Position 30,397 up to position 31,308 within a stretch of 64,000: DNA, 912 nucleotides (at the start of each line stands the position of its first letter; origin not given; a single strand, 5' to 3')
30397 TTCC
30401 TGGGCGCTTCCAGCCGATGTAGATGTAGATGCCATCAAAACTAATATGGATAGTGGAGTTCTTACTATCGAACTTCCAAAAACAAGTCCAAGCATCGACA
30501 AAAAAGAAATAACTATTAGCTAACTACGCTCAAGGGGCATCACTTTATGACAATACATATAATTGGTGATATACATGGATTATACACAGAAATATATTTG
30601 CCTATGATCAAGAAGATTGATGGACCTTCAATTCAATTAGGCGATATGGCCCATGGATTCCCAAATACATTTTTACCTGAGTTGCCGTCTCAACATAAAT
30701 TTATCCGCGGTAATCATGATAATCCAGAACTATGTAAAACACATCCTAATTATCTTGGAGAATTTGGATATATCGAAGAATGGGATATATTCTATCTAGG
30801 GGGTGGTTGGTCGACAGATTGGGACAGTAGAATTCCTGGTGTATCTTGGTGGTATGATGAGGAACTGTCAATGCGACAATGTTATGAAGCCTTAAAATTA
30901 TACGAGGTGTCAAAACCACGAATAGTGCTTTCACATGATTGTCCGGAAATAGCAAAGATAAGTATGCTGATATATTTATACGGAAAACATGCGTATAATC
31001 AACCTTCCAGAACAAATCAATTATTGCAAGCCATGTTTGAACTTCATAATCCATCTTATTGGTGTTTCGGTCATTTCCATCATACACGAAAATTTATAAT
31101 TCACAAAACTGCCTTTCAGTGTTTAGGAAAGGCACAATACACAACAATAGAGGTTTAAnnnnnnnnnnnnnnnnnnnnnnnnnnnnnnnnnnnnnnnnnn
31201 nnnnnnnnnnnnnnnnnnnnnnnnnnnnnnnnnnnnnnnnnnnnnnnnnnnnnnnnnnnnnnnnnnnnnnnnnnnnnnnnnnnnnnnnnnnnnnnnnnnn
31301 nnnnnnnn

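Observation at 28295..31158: Possible heal-seal-methylate RNA repair cassette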

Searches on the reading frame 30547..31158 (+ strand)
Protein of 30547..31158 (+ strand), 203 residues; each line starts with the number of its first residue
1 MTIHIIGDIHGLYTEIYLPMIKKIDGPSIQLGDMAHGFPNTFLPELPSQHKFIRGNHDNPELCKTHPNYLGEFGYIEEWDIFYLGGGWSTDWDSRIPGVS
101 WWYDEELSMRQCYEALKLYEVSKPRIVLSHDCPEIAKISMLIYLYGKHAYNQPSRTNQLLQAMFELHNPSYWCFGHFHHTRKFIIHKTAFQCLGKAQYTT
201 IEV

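Call 4: search_protein_families(library=pfam, proteins=[window:30547-31158:+], max_evalue=0.01)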
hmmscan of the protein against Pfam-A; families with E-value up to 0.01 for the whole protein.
window:30547-31158:+ (203 aa): 2 families
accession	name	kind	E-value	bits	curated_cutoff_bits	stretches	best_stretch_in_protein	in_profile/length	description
PF00149.33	Metallophos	-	1e-08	36.3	21.5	1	1-179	1-190/191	Calcineurin-like phosphoesterase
PF12850.12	Metallophos_2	-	5.5e-05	23.7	27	1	1-191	1-130/154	Calcineurin-like phosphoesterase superfamily domain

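Call 5: search_protein_families(library=phrogs, proteins=[window:30547-31158:+], max_evalue=0.001)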
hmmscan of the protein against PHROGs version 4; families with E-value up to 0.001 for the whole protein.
window:30547-31158:+ (203 aa): 1 family
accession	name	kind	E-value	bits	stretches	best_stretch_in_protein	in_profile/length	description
phrog_1649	-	other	1.4e-28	100.4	1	1-193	36-267/308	metallo-phosphoesterase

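Call 26: search_protein_families(library=ncbifam, proteins=[window:30547-31158:+], max_evalue=0.01)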
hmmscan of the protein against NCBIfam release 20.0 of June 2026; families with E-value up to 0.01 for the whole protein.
window:30547-31158:+ (203 aa): 0 families

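Call 69: search_solved_structures(query=window:30547-31158:+, max_evalue=1, show_alignments=2)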
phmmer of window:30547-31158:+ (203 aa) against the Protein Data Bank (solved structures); distinct sequences matched with E-value up to 1: 2.
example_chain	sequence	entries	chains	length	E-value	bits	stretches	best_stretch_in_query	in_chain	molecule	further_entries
1g5b_A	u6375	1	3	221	0.2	14.3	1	3-96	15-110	SERINE/THREONINE PROTEIN PHOSPHATASE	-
4peh_A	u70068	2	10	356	0.31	13.7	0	122-198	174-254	RNA lariat debranching enzyme, putative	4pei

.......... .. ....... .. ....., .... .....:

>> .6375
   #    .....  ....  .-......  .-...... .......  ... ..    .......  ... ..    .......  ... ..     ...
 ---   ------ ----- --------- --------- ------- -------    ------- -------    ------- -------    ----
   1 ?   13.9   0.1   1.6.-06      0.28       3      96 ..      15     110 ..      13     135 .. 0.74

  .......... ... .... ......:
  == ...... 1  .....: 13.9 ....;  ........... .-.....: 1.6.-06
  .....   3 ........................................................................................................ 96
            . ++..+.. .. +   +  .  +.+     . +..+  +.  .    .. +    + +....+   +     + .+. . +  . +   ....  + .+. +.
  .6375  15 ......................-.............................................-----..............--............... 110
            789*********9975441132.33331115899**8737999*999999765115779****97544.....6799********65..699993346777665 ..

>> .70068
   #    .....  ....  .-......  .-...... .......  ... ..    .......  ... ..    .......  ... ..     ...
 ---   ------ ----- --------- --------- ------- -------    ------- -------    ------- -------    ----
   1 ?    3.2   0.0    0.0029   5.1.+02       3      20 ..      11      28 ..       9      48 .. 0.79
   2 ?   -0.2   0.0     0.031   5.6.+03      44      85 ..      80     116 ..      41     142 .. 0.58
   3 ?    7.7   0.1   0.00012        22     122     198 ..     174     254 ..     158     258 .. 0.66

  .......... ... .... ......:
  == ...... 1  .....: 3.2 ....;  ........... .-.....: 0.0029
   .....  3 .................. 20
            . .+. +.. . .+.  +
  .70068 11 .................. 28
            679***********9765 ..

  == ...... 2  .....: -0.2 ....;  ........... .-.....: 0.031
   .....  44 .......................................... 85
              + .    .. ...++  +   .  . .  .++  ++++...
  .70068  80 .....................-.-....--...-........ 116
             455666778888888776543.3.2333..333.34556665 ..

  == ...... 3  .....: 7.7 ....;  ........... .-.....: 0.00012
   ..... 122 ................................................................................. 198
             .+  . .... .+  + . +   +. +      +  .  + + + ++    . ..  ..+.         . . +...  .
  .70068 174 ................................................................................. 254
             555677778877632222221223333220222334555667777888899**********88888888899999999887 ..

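Call 70: search_dna_similar(query=window:30547-31158:+, collection=phages, mode=protein, max_rows=25, max_evalue=0.00001, rows=spread)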
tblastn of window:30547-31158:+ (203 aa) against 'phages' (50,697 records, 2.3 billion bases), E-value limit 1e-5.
Records with a match: 35; places in all: 35; records where one place covers at least 80% of the query: 35.
Best place of each record, by identity: <60% 35.
By first word of the organism name: Rhizobium 11; Sinorhizobium 7; uncultured 3; Agrobacterium 2; Rhodobacter 2; Ruegeria 2; Synechococcus 2; Ochrobactrum 1; Roseobacter 1; Bacteriophage 1; and 3 more.
By host as written in the record: Sinorhizobium meliloti 7; - 4; Ruegeria pomeroyi DSS-3 3; Agrobacterium tumefaciens C58 2; Rhodobacter capsulatus YW1 2; Rhizobium phaseoli INC1-2 2; Rhizobium sp. N941 2; Synechococcus sp. CBW1002 2; and 11 more.
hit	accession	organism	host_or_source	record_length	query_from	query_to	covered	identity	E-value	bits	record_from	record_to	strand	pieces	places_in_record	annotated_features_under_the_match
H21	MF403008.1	Agrobacterium phage Atu_ph07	Agrobacterium tumefaciens C58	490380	1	203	100%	39.9%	9e-38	143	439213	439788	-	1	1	hypothetical protein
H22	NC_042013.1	Agrobacterium phage Atu_ph07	Agrobacterium tumefaciens C58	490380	1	203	100%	39.9%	9e-38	143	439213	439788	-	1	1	metallo-phosphoesterase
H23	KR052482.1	Sinorhizobium phage phiN3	Sinorhizobium meliloti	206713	3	203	99%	38.3%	2e-36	140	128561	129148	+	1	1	metallophosphoesterase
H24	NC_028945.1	Sinorhizobium phage phiN3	Sinorhizobium meliloti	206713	3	203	99%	38.3%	2e-36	140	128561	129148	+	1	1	metallo-phosphoesterase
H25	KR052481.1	Sinorhizobium phage phiM19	Sinorhizobium meliloti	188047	3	203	99%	37.3%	4e-34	133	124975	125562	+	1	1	metallophosphoesterase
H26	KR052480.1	Sinorhizobium phage phiM7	Sinorhizobium meliloti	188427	3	203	99%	37.3%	4e-34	133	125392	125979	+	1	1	metallophosphoesterase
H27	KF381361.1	Sinorhizobium phage phiM12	Sinorhizobium meliloti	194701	3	203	99%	37.3%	4e-34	133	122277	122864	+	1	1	putative metallophosphatase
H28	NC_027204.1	Sinorhizobium phage phiM12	Sinorhizobium meliloti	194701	3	203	99%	37.3%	4e-34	133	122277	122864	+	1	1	metallo-phosphoesterase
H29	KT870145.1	Roseobacter phage DSS3P8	Ruegeria pomeroyi DSS-3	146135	1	201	99%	36.7%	6e-35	135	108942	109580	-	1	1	putative metallophosphatase | hypothetical protein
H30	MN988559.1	Rhizobium phage RHph_TM39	R. phaseoli S20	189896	6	203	98%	36.9%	3e-38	145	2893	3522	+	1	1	putative metallophosphatase protein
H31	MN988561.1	Rhizobium phage RHph_TM61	R. etli NXC12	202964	6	203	98%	36.9%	3e-38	145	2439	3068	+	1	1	putative metallophosphatase protein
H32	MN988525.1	Rhizobium phage RHph_Y65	Rhizobium phaseoli INC1-2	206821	6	203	98%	36.9%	3e-38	145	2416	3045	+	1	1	putative metallophosphatase protein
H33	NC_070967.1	Rhizobium phage RHph_Y65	Rhizobium phaseoli INC1-2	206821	6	203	98%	36.9%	3e-38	145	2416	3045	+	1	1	metallo-phosphoesterase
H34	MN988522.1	Rhizobium phage RHph_TM40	Rhizobium leg. CIAT894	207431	6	203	98%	36.9%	3e-38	145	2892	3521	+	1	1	putative metallophosphatase protein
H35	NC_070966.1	Rhizobium phage RHph_TM30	Rhizobium sp. N941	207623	6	203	98%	36.9%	3e-38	145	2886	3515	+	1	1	metallo-phosphoesterase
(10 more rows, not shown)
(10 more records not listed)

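Call 99: search_protein_families(library=padloc, proteins=[window:30547-31158:+], max_evalue=0.001)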
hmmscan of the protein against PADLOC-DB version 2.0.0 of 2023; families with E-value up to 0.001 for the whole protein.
window:30547-31158:+ (203 aa): 0 families
